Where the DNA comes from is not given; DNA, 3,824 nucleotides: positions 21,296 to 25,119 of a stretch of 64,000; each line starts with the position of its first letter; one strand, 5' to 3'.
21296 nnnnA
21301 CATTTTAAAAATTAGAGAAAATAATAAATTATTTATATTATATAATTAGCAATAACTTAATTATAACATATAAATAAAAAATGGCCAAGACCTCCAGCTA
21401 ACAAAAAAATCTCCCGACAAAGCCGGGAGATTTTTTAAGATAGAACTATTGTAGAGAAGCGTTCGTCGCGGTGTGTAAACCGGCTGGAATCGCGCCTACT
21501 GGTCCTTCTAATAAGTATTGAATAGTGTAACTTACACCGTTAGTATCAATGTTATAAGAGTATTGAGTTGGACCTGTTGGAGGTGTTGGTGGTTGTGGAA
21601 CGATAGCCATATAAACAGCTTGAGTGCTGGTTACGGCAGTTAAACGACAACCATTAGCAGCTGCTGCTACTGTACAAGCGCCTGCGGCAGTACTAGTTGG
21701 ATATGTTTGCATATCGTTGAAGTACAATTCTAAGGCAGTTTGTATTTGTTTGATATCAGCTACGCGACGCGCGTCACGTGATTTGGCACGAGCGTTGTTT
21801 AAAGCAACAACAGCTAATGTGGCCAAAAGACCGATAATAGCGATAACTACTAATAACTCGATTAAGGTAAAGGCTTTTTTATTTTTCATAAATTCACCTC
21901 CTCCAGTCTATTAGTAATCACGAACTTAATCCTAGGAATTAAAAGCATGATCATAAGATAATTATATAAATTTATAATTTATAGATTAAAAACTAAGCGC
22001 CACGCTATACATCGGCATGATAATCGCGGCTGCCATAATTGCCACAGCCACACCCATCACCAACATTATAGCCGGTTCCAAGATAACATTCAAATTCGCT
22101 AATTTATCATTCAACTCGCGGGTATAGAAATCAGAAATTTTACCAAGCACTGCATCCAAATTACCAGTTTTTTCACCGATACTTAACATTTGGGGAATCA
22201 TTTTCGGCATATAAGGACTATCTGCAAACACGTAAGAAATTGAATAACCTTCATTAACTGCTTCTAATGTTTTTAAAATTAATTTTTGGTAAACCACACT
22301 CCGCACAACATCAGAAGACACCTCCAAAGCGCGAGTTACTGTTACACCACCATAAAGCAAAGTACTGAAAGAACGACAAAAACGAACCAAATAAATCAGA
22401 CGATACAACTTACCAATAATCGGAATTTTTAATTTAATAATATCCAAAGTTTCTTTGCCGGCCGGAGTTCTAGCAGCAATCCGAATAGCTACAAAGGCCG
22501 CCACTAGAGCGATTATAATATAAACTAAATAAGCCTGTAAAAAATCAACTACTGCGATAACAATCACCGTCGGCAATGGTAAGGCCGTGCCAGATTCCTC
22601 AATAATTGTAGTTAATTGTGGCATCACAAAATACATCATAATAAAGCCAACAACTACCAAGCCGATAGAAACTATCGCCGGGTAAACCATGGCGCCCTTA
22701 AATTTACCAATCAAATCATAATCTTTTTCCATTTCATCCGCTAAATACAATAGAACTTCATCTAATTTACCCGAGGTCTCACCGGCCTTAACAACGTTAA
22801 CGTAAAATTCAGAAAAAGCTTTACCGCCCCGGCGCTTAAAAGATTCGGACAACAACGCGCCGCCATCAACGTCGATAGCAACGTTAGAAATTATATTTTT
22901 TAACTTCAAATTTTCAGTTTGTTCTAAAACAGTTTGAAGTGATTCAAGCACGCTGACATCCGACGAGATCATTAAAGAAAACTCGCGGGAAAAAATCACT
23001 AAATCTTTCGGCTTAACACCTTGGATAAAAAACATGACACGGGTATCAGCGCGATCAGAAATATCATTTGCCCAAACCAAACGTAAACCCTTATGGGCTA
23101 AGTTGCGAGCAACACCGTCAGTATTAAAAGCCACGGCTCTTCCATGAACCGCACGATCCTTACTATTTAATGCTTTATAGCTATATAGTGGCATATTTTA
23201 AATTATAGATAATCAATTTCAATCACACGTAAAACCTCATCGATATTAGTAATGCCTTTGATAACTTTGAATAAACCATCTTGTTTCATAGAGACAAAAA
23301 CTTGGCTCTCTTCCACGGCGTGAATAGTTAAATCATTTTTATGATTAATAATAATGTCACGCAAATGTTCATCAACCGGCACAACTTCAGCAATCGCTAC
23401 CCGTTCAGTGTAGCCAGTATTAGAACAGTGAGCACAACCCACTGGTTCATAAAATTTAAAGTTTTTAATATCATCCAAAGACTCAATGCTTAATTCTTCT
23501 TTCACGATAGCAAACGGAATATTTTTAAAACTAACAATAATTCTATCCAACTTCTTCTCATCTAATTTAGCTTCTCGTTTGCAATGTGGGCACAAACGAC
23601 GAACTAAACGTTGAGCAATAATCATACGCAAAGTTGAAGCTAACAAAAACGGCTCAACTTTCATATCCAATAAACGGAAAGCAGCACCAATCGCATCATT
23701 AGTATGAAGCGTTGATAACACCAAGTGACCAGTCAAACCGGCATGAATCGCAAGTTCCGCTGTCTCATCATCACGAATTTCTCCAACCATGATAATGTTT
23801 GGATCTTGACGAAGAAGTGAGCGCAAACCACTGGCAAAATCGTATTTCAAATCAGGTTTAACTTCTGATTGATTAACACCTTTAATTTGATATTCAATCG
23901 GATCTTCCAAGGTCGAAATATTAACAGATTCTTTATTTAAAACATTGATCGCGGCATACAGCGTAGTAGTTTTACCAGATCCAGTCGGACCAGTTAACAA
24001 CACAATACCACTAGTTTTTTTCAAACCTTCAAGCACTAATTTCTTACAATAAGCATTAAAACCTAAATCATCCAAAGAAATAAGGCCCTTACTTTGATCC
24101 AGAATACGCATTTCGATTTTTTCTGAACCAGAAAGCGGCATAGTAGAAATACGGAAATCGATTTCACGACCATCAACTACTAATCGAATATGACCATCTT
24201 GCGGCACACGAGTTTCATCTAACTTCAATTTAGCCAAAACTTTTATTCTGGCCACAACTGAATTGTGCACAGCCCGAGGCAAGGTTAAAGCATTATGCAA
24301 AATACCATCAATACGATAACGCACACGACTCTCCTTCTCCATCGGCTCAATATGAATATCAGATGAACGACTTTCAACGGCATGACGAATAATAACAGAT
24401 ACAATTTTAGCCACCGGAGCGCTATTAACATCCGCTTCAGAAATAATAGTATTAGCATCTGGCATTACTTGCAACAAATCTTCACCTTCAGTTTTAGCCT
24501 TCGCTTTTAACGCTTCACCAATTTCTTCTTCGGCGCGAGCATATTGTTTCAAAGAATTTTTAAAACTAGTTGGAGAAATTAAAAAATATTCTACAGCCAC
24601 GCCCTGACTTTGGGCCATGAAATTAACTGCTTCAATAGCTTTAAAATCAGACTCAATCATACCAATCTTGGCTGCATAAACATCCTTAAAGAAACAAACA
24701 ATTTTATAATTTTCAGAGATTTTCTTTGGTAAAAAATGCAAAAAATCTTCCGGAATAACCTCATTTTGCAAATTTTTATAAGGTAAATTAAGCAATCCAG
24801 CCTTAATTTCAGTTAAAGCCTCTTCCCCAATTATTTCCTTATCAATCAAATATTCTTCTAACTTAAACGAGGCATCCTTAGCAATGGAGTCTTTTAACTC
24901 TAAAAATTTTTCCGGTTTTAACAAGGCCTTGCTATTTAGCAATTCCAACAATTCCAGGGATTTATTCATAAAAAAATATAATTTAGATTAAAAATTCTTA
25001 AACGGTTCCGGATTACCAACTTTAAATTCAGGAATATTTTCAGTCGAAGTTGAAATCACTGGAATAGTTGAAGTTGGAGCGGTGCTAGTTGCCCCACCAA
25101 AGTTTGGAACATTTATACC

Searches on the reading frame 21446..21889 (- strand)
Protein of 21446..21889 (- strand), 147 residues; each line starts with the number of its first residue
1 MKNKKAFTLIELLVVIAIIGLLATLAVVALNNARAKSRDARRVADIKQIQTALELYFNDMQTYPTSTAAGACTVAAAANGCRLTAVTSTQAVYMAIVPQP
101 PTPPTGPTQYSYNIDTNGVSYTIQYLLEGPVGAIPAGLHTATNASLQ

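Call 3: search_protein_families(library=pfam, proteins=[window:21446-21889:-], max_evalue=1)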
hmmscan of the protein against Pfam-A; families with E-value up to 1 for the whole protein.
window:21446-21889:- (147 aa): 2 families
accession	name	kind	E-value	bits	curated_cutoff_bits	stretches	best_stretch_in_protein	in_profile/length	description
PF07963.17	N_methyl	-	3.5e-09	36.3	21.2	1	1-26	1-26/27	Prokaryotic N-terminal methylation motif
PF08334.16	T2SSG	-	0.0022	18.4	21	1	35-68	7-40/108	Type II secretion system (T2SS), protein G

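Call 4: search_protein_families(library=ncbifam, proteins=[window:21446-21889:-], max_evalue=1)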
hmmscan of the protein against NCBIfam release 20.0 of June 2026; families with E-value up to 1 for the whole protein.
window:21446-21889:- (147 aa): 17 families
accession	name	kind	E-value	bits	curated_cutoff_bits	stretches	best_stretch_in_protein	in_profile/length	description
TIGR01710.1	typeII_sec_gspG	equivalog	7.4e-14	51.9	88.85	1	5-101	1-94/134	type II secretion system major pseudopilin GspG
NF041775.1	typeIV_PilA_Myxo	equivalog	6.5e-09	36.1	400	1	4-65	10-71/214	type IV pilin protein PilA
TIGR01708.2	typeII_sec_gspH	equivalog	4.3e-08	33.3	80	1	6-42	3-38/169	type II secretion system minor pseudopilin GspH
TIGR02532.1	IV_pilin_GFxxxE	domain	4.9e-08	32.5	16.3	1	5-27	2-24/24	prepilin-type N-terminal cleavage/methylation domain-containing protein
NF041013.1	T4P_ComGE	equivalog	1.8e-07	31.1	49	1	2-61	1-61/83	competence type IV pilus minor pilin ComGE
NF040999.1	pilin_ComGC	equivalog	2.4e-07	30.9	75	1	4-65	1-62/84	competence type IV pilus major pilin ComGC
NF007862.0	PRK10574.1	equivalog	2.7e-06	27.6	138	1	1-87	1-86/145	prepilin peptidase-dependent pilin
TIGR02596.1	TIGR02596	subfamily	3.4e-05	24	70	1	7-40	1-37/196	Verru_Chthon cassette protein D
TIGR01711.1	gspJ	equivalog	0.001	18.9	64.85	1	6-62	2-62/192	type II secretion system minor pseudopilin GspJ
NF007800.0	PRK10506.1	equivalog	0.0025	17.7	158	1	1-45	5-49/163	prepilin peptidase-dependent protein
NF040982.1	ComGD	equivalog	0.0058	17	70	1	4-36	1-33/139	competence type IV pilus minor pilin ComGD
TIGR02599.1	TIGR02599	subfamily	0.006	15.9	256.5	1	6-54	1-50/361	Verru_Chthon cassette protein C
NF041002.1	pilin_ComGF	equivalog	0.015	15.5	80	1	4-38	1-35/139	competence type IV pilus minor pilin ComGF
NF038304.1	EPS_HpsC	equivalog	0.029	13.9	200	1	2-61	18-78/318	hormogonium polysaccharide secretion pseudopilin HpsC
TIGR01707.1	gspI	equivalog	0.031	14.8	44.35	1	7-42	2-34/101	type II secretion system minor pseudopilin GspI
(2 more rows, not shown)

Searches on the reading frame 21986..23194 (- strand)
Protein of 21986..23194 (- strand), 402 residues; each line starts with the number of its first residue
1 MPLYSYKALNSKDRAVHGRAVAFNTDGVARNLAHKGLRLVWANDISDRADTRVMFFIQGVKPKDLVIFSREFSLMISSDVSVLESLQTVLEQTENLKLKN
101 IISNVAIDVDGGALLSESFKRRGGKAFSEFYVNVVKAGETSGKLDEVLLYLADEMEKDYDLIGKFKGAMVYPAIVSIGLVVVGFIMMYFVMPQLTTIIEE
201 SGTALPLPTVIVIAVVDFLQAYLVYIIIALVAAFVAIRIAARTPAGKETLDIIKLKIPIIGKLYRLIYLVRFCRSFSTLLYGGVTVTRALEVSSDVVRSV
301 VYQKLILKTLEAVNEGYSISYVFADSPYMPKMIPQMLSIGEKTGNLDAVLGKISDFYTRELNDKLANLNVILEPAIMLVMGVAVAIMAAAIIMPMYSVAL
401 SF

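Call 54: search_protein_families(library=pfam, proteins=[window:21986-23194:-], max_evalue=0.001)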
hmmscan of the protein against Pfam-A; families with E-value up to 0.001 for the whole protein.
window:21986-23194:- (402 aa): 1 family
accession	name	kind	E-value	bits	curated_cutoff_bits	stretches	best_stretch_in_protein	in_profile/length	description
PF00482.28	T2SSF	-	7.6e-52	175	25.2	2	68-192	1-125/125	Type II secretion system (T2SS), protein F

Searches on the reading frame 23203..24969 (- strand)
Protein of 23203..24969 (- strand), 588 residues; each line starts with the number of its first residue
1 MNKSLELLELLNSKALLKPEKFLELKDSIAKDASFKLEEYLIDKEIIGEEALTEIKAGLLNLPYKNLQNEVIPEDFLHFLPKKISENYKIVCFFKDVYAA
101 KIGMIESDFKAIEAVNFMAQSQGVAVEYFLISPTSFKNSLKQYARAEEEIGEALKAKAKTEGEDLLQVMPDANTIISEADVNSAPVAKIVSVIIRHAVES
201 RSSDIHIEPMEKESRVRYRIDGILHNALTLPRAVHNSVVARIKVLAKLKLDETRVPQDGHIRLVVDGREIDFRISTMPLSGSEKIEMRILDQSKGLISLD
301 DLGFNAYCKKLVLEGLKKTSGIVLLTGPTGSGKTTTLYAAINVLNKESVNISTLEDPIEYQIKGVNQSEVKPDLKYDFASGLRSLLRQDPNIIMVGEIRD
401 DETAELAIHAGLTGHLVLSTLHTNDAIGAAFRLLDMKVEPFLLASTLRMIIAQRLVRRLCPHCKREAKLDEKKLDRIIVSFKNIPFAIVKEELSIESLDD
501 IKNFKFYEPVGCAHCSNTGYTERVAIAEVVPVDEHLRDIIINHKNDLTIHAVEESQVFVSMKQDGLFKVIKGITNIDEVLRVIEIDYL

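Call 54: search_protein_families(library=pfam, proteins=[window:23203-24969:-], max_evalue=0.001)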
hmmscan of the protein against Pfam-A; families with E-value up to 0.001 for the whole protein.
window:23203-24969:- (588 aa): 3 families
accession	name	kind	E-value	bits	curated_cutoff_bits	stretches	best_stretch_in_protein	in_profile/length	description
PF00437.27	T2SSE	-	3e-127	424.7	24.9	1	182-581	4-370/370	Type II/IV secretion system protein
PF13555.12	AAA_29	-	0.00053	20.1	27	1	319-346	21-48/61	P-loop containing region of AAA domain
PF25199.1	nSTAND_NTPase5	-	0.00066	20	34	0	317-355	38-77/145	Novel STAND NTPase 5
